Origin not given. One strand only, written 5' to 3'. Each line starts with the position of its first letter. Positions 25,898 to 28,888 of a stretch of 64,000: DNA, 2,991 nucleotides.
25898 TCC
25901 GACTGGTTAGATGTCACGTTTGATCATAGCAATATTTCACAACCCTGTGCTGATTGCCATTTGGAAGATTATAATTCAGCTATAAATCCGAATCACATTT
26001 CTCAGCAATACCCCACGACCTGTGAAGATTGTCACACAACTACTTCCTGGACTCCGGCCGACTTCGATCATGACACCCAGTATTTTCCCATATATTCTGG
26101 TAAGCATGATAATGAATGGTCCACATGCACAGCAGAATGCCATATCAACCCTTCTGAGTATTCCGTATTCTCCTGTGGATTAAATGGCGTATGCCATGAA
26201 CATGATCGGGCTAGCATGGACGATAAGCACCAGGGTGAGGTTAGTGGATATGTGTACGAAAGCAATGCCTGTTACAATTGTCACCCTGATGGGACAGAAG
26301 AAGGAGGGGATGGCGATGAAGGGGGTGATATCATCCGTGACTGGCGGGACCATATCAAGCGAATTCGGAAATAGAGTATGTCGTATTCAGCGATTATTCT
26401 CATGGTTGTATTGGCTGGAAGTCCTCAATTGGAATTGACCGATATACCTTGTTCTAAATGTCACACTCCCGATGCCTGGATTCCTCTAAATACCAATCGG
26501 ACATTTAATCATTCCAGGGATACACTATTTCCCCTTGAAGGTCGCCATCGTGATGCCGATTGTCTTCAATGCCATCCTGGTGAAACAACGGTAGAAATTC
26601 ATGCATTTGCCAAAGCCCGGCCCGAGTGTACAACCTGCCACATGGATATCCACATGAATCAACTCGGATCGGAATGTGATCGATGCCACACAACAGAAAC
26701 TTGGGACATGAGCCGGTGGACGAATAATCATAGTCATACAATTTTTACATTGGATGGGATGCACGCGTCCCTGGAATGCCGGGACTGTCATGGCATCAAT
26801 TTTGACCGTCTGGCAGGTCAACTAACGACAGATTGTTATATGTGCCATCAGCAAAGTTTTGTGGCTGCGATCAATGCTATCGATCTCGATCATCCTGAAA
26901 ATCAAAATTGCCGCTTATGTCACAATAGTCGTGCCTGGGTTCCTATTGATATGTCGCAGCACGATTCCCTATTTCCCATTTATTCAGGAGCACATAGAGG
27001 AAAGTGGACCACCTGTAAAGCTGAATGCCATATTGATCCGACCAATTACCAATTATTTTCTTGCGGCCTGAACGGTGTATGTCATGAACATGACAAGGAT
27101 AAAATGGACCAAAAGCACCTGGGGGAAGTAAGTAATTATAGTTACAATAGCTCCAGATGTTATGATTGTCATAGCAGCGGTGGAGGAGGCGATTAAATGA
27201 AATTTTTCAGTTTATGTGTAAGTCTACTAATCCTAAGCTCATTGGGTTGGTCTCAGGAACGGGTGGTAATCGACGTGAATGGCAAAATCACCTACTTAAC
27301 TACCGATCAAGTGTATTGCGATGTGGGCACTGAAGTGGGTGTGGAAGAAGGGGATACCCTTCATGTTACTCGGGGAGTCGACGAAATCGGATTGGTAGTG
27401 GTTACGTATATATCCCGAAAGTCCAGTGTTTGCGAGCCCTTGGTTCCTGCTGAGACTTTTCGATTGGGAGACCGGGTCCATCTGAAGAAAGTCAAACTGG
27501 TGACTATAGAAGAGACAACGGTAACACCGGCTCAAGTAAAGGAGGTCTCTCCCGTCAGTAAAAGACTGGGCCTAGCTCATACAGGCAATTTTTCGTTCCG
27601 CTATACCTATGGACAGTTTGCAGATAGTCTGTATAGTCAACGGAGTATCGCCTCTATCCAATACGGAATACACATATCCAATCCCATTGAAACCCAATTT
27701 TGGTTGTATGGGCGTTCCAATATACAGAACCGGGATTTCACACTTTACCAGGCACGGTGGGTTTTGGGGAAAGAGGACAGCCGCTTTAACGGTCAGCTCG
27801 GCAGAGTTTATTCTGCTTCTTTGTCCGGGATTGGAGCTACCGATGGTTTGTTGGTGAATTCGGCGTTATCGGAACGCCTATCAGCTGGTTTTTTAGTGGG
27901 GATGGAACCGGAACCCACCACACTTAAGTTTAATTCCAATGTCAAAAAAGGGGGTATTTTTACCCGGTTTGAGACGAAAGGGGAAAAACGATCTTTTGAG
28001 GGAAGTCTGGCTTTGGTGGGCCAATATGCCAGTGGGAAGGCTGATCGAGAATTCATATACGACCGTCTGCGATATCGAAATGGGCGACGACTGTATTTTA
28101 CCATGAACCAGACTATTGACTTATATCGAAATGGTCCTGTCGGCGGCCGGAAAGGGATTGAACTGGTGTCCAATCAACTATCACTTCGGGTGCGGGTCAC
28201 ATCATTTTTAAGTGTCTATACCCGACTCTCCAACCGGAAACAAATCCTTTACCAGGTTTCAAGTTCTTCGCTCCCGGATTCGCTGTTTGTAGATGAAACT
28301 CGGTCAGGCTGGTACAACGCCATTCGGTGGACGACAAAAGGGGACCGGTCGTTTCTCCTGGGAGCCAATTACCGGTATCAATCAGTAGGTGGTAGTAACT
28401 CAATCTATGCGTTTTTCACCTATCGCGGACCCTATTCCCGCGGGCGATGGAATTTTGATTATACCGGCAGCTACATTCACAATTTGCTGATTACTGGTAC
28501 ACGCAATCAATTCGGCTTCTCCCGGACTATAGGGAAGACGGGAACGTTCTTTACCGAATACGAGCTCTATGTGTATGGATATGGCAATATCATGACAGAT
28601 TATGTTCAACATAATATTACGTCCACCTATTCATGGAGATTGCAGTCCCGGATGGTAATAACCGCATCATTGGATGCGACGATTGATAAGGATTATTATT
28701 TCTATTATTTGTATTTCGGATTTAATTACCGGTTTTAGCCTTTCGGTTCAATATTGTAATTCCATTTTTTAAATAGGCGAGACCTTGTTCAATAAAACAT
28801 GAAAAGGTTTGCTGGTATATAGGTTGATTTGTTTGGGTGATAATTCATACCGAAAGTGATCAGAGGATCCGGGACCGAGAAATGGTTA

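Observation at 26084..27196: Conserved ~75-aa C-terminal module shared by the 28-haem and 8-haem proteins, with CX3CH, a C-x5-CHEH element and a terminal CYxCH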

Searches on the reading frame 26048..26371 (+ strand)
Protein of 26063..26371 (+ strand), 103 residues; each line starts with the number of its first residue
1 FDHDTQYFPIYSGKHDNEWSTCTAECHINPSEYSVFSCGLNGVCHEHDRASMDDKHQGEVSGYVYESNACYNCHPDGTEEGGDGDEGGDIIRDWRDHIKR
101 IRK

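Call 7: search_protein_families(library=pfam, proteins=[window:26063-26371:+], max_evalue=10)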
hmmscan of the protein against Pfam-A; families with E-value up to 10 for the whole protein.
seq(103 aa): 2 families
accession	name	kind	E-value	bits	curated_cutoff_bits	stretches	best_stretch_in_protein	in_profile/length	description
PF02085.21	Cytochrom_CIII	-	0.016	16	22.9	1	15-79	28-87/101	Class III cytochrome C family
PF14522.11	Cytochrome_C7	-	3.3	8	24.8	0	43-77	18-51/67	Cytochrome c7 and related cytochrome c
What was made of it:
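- On Pfam PF14522 Cytochrome_C7 / NCBIfam TIGR04257 nanowire_3heme: PF14522 scores 8 bits, E = 3.3, on the module (call 7).
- Closest known: Class III tetrahaem cytochrome c3 of Desulfovibrio. Same: PF02085 is the only Pfam family with any signal on the module (call 7).
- PF02085 scores E = 1.4e-3 and 1.6e-2 (call 7).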

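Call 8: search_solved_structures(query=window:26063-26329:+, max_evalue=10, show_alignments=3)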
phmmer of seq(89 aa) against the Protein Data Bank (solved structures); distinct sequences matched with E-value up to 10: 4.
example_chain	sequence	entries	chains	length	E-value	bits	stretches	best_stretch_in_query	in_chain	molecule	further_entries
9l08_A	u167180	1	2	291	0.045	17.5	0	53-79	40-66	Covalently Connected Cytochrome c555 trimer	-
6g6o_A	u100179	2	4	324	0.54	14.1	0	54-79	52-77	Ika8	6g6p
8axy_A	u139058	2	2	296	1.2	13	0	10-50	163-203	Probable endonuclease 4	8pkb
8edd_A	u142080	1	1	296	1.3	12.8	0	10-50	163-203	Probable endonuclease 4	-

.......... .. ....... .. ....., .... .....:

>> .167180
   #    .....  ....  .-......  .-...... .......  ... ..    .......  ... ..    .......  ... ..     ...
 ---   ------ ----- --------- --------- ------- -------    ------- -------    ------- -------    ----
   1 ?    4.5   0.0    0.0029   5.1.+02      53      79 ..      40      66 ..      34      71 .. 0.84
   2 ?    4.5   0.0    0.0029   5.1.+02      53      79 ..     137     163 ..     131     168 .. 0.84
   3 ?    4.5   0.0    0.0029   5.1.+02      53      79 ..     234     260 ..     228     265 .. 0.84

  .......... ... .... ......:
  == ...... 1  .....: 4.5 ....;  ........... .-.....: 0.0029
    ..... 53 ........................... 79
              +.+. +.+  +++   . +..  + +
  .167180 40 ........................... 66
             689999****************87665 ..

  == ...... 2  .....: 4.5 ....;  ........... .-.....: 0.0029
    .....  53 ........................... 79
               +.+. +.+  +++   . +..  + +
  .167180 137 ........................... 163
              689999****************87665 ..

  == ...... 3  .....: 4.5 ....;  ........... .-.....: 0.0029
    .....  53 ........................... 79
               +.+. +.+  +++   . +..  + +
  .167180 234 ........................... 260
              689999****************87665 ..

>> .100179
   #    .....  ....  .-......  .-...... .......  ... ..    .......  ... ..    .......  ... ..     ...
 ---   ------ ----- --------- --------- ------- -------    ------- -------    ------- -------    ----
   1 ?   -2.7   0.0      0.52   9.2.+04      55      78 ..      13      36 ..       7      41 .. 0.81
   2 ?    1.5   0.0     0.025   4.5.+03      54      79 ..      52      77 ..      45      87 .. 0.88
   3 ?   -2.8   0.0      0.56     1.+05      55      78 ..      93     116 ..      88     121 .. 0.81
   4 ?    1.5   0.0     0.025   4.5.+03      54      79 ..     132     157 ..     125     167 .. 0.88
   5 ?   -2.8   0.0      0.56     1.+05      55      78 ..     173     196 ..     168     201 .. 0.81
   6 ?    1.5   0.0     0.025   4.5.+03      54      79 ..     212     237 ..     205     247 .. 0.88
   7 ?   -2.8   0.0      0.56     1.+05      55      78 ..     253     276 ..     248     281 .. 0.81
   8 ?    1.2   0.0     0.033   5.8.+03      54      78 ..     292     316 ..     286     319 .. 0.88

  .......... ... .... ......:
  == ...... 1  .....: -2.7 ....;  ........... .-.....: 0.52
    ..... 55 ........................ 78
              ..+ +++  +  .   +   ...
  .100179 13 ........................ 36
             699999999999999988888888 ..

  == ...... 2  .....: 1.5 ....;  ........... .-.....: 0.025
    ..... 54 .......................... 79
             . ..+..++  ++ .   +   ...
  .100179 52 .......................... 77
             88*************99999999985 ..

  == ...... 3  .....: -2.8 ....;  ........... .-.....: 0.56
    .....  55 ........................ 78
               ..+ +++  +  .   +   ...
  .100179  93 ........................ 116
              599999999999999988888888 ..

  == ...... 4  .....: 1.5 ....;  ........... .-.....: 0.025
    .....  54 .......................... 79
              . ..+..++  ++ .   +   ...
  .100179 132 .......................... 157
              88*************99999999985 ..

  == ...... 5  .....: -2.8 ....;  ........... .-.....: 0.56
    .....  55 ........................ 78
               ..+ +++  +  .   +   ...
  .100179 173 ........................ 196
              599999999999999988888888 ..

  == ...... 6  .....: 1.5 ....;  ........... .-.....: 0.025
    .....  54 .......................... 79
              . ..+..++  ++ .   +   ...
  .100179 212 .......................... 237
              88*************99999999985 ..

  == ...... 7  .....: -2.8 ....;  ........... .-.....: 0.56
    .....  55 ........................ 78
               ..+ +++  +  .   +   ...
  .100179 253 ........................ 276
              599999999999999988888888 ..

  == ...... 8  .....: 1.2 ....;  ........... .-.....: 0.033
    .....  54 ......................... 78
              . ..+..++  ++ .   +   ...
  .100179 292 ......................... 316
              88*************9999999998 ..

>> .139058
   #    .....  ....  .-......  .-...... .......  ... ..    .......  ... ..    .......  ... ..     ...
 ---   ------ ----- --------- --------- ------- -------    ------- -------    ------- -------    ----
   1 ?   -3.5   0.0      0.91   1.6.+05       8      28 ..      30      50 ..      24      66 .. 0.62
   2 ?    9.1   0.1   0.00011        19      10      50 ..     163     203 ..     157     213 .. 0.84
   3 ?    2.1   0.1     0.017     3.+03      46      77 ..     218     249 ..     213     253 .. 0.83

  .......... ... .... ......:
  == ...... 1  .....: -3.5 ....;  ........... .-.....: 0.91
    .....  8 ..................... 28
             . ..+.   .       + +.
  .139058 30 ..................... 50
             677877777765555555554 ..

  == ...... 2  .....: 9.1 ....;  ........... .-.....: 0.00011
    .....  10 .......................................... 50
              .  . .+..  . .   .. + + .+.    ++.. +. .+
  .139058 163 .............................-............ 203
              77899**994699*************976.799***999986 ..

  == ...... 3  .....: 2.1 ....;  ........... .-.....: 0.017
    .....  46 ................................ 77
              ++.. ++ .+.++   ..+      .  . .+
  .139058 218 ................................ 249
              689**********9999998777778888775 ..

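Call 9: find_homologous_proteins(query=window:26048-26329:+, max_evalue=0.001)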
Query seq(94 aa) (94 aa): 14 proteins with E <= 0.001 among 14 candidates.
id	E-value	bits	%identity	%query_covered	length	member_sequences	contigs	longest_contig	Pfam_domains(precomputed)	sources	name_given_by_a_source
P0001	3.3e-32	129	63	87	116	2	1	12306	-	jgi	jgi:hypothetical protein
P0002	5.1e-26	109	57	89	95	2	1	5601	-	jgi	jgi:hypothetical protein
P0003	2.3e-25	107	66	89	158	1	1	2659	PF02085.22,PF14522.12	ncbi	ncbi:MAG: hypothetical protein ACK4L7_06205, partial [Flavobacteriales bacterium]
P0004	2.4e-25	107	61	90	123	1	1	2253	-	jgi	-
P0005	2.1e-24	104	60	87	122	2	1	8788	PF14522.12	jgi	jgi:hypothetical protein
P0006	3.5e-24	103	60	86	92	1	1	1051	PF02085.22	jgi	jgi:hypothetical protein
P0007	5.2e-24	103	58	93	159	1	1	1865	PF14522.12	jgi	jgi:hypothetical protein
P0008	1.8e-22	98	57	89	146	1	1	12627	PF14522.12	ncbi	ncbi:MAG: hypothetical protein D6715_10875, partial [Calditrichaeota bacterium]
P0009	3.8e-22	97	58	90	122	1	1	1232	-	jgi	jgi:hypothetical protein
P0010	7.9e-22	96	63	87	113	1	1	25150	-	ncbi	ncbi:MAG: hypothetical protein QM495_09760, partial [Lutibacter sp.]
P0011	2.9e-21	94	54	91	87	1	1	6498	-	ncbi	ncbi:MAG: hypothetical protein AB1775_12805, partial [Bacteroidota bacterium]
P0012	3.8e-21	93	55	100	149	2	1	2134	PF02085.22,PF14522.12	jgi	jgi:hypothetical protein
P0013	4.5e-20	90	61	79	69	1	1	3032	-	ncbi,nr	ncbi:MAG TPA: hypothetical protein VJ997_04595, partial [Longimicrobiales bacterium]|nr:hypothetical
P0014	4.0e-19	87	54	87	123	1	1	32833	PF00684.26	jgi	jgi:hypothetical protein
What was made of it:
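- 26048..26296 (+): Module copy 1: C-terminal three-haem domain of the 864-aa (31-haem) cytochrome, aa 757-839. Relatives found at E down to 3e-32 (call 9).
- Checked: The first copy alone finds relatives at E = 3e-32 to 4e-19 in 5.8 billion proteins (call 9).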

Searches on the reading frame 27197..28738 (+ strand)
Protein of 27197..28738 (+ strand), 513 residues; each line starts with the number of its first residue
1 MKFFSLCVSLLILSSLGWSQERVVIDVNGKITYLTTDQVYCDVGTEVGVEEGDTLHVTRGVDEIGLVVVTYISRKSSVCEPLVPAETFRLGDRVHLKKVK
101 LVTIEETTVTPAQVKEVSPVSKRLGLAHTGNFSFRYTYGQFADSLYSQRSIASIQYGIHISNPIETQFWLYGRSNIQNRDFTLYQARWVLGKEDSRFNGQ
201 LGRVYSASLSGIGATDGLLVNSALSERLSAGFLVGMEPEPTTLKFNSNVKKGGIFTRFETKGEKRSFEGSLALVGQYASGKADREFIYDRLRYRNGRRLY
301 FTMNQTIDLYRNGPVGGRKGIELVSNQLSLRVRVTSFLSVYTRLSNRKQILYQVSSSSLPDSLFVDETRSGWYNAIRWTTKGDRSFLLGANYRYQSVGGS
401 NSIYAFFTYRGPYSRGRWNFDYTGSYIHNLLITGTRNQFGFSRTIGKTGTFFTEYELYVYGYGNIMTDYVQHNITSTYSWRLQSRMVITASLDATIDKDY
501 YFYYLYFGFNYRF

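Call 4: search_protein_families(library=pfam, proteins=[window:27197-28738:+], max_evalue=0.01)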
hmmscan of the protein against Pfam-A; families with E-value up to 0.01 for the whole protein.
window:27197-28738:+ (513 aa): 0 families

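Call 5: search_protein_families(library=ncbifam, proteins=[window:27197-28738:+], max_evalue=0.01)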
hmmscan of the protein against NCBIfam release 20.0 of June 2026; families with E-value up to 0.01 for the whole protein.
window:27197-28738:+ (513 aa): 0 families
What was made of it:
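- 27197..28738 (+): Gene for the 513-aa outer-membrane protein: signal peptide, small N-terminal beta domain (aa 22-101), linker, and a predicted 22-strand beta-barrel (aa 126-512). No Pfam or NCBIfam family (calls 4, 5).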

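Call 30: find_homologous_proteins(query=window:27197-28738:+, max_evalue=0.001)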
Query window:27197-28738:+ (513 aa): 28 proteins with E <= 0.001 among 8000 candidates.
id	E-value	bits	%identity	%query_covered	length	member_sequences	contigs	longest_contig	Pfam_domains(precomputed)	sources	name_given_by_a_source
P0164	0.0e+0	1154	100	100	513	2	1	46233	-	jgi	-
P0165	3.4e-265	899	75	98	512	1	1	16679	-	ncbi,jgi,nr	ncbi:MAG: hypothetical protein GXO90_09100 [FCB group bacterium]|nr:hypothetical protein [FCB group 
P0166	6.4e-238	809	67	100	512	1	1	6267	-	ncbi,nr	ncbi:MAG: hypothetical protein D6762_04730 [Candidatus Neomarinimicrobiota bacterium]|nr:MAG: hypoth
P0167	9.9e-204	696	61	98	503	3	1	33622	-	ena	-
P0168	9.5e-123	429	42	99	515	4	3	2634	-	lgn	-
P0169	5.5e-122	426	43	99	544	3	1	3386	-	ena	-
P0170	3.1e-119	417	44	97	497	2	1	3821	-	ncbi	-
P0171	1.5e-117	412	43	100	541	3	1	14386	-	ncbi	ncbi:MAG: hypothetical protein ACE5DP_03865 [Fidelibacterota bacterium]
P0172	7.4e-117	409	42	96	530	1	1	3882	-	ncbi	ncbi:MAG: hypothetical protein ACE5D2_08470 [Fidelibacterota bacterium]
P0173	2.6e-116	407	44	96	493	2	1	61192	-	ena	-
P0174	8.5e-116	406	40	100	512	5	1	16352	-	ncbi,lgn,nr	ncbi:MAG: hypothetical protein HQ509_02095 [Candidatus Marinimicrobia bacterium]|nr:hypothetical pro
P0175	1.2e-115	405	43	98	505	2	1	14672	-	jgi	jgi:hypothetical protein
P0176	1.1e-114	402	43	99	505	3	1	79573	-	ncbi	-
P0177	1.3e-112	395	41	97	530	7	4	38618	-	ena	-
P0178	1.4e-112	395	40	99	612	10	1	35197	-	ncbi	-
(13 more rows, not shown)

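Call 42: predict_structure(alignment_id=A3)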
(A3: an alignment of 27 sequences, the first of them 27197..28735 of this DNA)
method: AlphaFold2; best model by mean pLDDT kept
length: 513 residues; sequences in the alignment: 27
mean_pLDDT: 83.6   pTM: 0.63
mean pLDDT of the five models: 83.6, 80.2, 77.7, 75.6, 73.0
residues with pLDDT >= 90: 236; 70-90: 210; 50-70: 35; < 50: 32
segments of 3 or more residues with pLDDT < 50: 18-20, 103-121, 359-368
pLDDT, mean of each block of 10 residues (from residue 1): 75 61 80 82 85 88 85 80 83 86 43 40 78 91 79 93 90 87 91 87 85 87 93 89 81 95 93 90 90 94 92 75 90 95 85 58 48 94 93 68 90 86 89 90 90 94 77 94 90 90 92 91
secondary structure, 60 per line:
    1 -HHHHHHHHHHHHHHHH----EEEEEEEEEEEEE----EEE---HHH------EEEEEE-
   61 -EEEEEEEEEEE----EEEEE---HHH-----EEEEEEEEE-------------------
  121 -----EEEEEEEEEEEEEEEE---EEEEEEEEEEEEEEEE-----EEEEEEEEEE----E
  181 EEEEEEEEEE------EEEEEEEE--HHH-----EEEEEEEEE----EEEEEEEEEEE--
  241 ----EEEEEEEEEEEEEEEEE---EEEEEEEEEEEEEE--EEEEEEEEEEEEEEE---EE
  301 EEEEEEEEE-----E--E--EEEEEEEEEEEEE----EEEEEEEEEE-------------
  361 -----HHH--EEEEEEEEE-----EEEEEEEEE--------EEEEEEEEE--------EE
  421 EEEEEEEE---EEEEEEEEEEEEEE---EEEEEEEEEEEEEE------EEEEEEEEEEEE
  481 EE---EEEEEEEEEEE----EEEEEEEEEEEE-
elements in order: H2-17 E22-34 E39-41 E54-59 E62-72 E77-81 E93-101 E126-141 E145-160 E166-175 E180-190 E197-204 E215-223 E228-238 E245-261 E265-278 E281-295 E299-309 E321-333 E338-347 E371-379 E385-393 E402-410 E419-428 E432-445 E449-462 E469-482 E486-496 E501-512
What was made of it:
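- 27197..28738 (+): AlphaFold2, pLDDT 83.6 (call 42).
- On Porin-cytochrome conduit (functional class): A 22-strand barrel is predicted (call 42).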

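Call 45: fold_search(model_id=the predicted structure, library=pdb)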
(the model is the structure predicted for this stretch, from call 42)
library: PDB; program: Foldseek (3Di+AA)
matches with E <= 10: 883; with E <= 0.001: 250
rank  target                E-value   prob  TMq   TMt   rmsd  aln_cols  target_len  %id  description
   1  9fy9_D                5.7e-09  1.00  0.48  0.38   8.7       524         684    7  Cryo-EM structure of the type 1 chaperone-usher pilus FimD-tip complex (FimDHGFC) - Conformer 1 (released 2025-06-04)
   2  9fxb_D                6.0e-09  1.00  0.38  0.32  15.3       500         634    8  Cryo-EM structure of the type 1 pilus assembly platform as part of the FimI-bound chaperone-usher pilus complex (FimDH (released 2025-06-04)
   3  3ohn_A                9.1e-09  1.00  0.43  0.47  10.8       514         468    8  Crystal structure of the FimD translocation domain (released 2011-06-01)
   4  3rfz_E                9.6e-09  1.00  0.44  0.31  14.7       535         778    8  Crystal structure of the FimD usher bound to its cognate FimC:FimH substrate (released 2011-06-01)
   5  9bog_D                1.2e-08  1.00  0.44  0.30  11.5       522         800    9  Structural basis for adhesin secretion by the outer-membrane usher in type 1 pili (released 2024-10-09)
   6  2vqi_B                1.3e-08  1.00  0.36  0.39  12.1       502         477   11  Structure of the P pilus usher (PapC) translocation pore (released 2008-05-27)
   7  5ldt_A                1.5e-08  1.00  0.32  0.39  11.7       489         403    8  Crystal Structures of MOMP from Campylobacter jejuni (released 2016-10-26)
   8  3rfz_B                3.1e-08  1.00  0.41  0.29  15.8       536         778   10  Crystal structure of the FimD usher bound to its cognate FimC:FimH substrate (released 2011-06-01)
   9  9fw9_D                3.7e-08  1.00  0.40  0.32  15.5       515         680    9  Cryo-EM structure of the type 1 pilus assembly platform as part of the FimA-bound chaperone-usher pilus complex (FimDH (released 2025-06-04)
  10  5ldv                  5.9e-08  1.00  0.32  0.39  11.7       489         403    8  Crystal Structures of MOMP from Campylobacter jejuni (released 2016-10-26)
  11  9fx8_D                8.1e-08  1.00  0.39  0.32  15.7       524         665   11  Cryo-EM structure of the FimI-bound type 1 pilus assembly platform complex - Local refinement (released 2025-06-04)
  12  2vqi_A                9.8e-08  1.00  0.33  0.35  12.6       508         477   11  Structure of the P pilus usher (PapC) translocation pore (released 2008-05-27)
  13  6e14_D                4.3e-07  1.00  0.43  0.29  16.1       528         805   11  Handover mechanism of the growing pilus by the bacterial outer membrane usher FimD (released 2018-10-17)
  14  6ehe                  5.5e-07  1.00  0.27  0.39  15.2       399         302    8  OmpTdeltaL8 (loop L8 deletion mutant of OmpT), an outer membrane protein of Vibrio cholerae (released 2018-04-25)
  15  8bys_B                6.0e-07  1.00  0.26  0.35  10.8       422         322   12  Outer membrane attachment porin OmpM1 from Veillonella parvula, native (released 2023-11-08)
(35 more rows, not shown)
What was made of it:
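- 27197..28738 (+): Foldseek matches to usher and porin barrels (call 45).
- The barrel fold is predicted with confidence (calls 42, 45).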
